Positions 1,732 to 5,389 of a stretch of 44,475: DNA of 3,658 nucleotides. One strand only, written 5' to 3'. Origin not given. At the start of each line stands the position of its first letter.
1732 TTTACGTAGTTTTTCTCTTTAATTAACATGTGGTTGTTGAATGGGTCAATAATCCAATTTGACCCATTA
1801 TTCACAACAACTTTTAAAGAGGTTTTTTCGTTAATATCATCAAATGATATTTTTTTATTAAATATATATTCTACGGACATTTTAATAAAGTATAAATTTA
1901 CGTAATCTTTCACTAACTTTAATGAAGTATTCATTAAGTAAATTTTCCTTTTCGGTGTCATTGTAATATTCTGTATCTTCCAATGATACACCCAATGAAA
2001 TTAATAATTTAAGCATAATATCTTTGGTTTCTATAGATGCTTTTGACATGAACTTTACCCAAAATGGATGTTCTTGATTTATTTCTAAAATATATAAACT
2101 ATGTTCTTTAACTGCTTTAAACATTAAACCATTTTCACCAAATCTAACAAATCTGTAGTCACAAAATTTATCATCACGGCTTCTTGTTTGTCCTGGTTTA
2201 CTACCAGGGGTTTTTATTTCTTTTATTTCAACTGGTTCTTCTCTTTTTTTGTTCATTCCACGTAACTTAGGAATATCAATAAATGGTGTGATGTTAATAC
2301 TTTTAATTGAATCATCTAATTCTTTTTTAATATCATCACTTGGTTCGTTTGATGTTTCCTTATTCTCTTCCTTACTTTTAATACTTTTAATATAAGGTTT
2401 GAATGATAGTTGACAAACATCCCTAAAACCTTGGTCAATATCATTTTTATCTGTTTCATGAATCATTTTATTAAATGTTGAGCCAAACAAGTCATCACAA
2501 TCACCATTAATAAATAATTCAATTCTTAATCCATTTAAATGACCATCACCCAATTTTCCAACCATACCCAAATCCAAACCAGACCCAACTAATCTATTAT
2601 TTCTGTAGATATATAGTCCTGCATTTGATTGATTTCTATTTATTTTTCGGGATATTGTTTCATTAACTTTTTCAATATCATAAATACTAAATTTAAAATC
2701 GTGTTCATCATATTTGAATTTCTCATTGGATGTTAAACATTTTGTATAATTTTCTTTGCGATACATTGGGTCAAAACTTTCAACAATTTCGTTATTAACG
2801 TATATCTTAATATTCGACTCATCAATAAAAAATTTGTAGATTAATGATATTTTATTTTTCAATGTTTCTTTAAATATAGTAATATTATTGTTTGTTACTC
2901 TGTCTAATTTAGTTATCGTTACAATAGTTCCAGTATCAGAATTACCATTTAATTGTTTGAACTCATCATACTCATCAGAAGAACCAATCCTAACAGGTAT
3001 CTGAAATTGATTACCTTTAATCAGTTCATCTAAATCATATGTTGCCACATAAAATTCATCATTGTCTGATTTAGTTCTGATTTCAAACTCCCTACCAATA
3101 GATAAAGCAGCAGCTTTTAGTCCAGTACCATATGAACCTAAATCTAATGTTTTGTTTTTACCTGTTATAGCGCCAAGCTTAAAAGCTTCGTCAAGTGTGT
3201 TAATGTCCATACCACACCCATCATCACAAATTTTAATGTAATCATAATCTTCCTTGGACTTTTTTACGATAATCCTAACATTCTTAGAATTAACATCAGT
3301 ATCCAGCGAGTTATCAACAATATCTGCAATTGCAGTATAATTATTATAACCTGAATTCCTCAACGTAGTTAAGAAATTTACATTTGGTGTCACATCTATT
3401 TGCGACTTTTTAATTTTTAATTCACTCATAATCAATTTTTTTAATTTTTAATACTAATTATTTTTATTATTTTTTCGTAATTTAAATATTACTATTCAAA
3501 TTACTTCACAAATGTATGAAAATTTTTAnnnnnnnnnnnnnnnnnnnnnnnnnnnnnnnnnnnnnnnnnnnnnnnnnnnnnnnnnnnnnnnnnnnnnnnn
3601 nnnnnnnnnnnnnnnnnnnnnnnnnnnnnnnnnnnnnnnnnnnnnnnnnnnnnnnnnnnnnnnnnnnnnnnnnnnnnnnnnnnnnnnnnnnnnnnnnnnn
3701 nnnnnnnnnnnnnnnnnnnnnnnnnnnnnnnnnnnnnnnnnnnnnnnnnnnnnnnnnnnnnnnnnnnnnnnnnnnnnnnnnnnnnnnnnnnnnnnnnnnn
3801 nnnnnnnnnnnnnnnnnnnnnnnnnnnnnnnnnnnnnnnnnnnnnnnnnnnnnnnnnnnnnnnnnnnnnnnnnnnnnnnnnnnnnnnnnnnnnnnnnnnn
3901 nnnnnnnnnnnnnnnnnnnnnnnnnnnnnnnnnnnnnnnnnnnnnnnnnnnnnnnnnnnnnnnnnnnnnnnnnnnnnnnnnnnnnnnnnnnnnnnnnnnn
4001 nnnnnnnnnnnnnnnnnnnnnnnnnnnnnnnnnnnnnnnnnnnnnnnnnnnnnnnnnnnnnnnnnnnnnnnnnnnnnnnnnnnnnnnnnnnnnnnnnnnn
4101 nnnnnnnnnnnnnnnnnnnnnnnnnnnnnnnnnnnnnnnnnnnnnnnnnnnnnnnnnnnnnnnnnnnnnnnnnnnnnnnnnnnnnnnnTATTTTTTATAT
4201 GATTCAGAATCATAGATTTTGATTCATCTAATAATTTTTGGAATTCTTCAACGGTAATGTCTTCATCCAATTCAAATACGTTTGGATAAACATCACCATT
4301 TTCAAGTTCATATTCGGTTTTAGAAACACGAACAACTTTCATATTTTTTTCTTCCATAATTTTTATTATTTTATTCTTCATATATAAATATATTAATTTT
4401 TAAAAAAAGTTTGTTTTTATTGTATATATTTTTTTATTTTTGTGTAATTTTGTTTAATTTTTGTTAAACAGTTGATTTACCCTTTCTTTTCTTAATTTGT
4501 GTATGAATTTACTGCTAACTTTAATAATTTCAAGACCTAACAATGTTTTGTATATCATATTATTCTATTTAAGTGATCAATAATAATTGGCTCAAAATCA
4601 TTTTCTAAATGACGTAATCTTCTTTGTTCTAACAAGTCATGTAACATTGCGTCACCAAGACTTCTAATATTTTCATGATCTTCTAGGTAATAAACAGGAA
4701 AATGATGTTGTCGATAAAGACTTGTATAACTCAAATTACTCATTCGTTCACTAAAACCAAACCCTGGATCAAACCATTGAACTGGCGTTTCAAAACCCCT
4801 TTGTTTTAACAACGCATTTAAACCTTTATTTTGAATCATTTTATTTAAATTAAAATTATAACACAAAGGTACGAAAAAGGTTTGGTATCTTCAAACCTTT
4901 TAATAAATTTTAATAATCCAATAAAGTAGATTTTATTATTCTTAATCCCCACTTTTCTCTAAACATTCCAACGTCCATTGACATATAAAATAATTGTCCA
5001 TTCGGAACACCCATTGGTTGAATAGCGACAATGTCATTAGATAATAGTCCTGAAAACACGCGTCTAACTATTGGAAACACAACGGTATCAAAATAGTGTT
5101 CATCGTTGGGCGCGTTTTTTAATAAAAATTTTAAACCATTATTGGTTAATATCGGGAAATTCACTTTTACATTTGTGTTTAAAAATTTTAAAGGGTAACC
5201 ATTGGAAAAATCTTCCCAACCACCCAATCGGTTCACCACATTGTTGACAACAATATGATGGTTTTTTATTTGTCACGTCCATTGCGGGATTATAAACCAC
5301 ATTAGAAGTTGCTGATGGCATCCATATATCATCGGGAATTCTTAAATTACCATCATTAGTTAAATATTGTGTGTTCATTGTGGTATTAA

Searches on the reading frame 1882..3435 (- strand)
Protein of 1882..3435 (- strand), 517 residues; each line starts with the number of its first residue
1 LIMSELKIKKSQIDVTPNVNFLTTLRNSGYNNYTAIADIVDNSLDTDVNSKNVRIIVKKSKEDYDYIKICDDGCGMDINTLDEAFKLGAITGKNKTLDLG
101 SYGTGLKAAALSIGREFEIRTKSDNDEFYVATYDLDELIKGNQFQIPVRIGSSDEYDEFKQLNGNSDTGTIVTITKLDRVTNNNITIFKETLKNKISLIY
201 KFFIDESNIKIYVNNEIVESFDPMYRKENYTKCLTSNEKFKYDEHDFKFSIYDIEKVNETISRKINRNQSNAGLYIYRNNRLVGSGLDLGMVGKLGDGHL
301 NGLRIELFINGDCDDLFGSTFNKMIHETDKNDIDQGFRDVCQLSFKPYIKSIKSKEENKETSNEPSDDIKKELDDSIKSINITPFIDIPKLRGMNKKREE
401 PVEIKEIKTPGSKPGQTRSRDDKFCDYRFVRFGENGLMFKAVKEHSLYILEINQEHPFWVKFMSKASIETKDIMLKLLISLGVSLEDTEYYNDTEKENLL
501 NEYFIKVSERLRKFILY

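Call 14: search_protein_families(library=pfam, proteins=[window:1882-3435:-], max_evalue=0.001)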
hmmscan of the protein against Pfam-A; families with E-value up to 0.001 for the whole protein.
window:1882-3435:- (517 aa): 2 families
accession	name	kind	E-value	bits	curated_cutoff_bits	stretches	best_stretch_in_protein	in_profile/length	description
PF13589.12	HATPase_c_3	-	7.4e-20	71.8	25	1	33-164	4-132/137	Histidine kinase-, DNA gyrase B-, and HSP90-like ATPase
PF02518.31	HATPase_c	-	3.7e-06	27.8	26.4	1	34-109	8-80/111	Histidine kinase-, DNA gyrase B-, and HSP90-like ATPase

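Call 74: search_protein_families(library=ncbifam, proteins=[window:1882-3435:-], max_evalue=0.01)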
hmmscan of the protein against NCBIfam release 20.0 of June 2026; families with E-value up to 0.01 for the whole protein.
window:1882-3435:- (517 aa): 5 families
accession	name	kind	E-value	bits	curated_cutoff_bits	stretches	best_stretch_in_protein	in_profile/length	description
NF041932.1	MzaB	equivalog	4.2e-26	91.3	850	1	23-291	3-281/480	MZA anti-phage system associated ATPase MzaB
NF050001.1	restrict_BbrUII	equivalog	5.3e-10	38.5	550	1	20-227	8-212/659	BbrUII/HgiDII family restriction enzyme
TIGR00585.2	mutl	equivalog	0.00017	20.6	180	1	35-86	24-71/555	DNA mismatch repair endonuclease MutL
NF045900.1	HisKinCpxALeg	equivalog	0.0016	17.3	800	1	34-113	346-426/451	two-component system sensor histidine kinase CpxA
NF000951.0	PRK00095.2-1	equivalog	0.0058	15.3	391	1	35-110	28-104/559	DNA mismatch repair endonuclease MutL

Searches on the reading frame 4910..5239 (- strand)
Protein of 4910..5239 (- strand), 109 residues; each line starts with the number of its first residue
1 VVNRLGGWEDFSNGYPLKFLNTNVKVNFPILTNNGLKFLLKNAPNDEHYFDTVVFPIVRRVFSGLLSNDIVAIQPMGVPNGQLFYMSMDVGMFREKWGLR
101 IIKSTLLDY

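Call 48: search_protein_families(library=pfam, proteins=[window:4910-5239:-], max_evalue=0.01)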
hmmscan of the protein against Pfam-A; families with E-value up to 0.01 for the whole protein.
window:4910-5239:- (109 aa): 1 family
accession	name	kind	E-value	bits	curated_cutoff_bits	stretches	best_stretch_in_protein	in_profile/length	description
PF07068.17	Gp23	-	2e-08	34.5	24.4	1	50-89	4-43/376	Major capsid protein Gp23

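Call 74: search_protein_families(library=ncbifam, proteins=[window:4910-5239:-], max_evalue=0.01)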
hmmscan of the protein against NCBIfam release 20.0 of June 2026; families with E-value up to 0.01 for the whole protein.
window:4910-5239:- (109 aa): 0 families
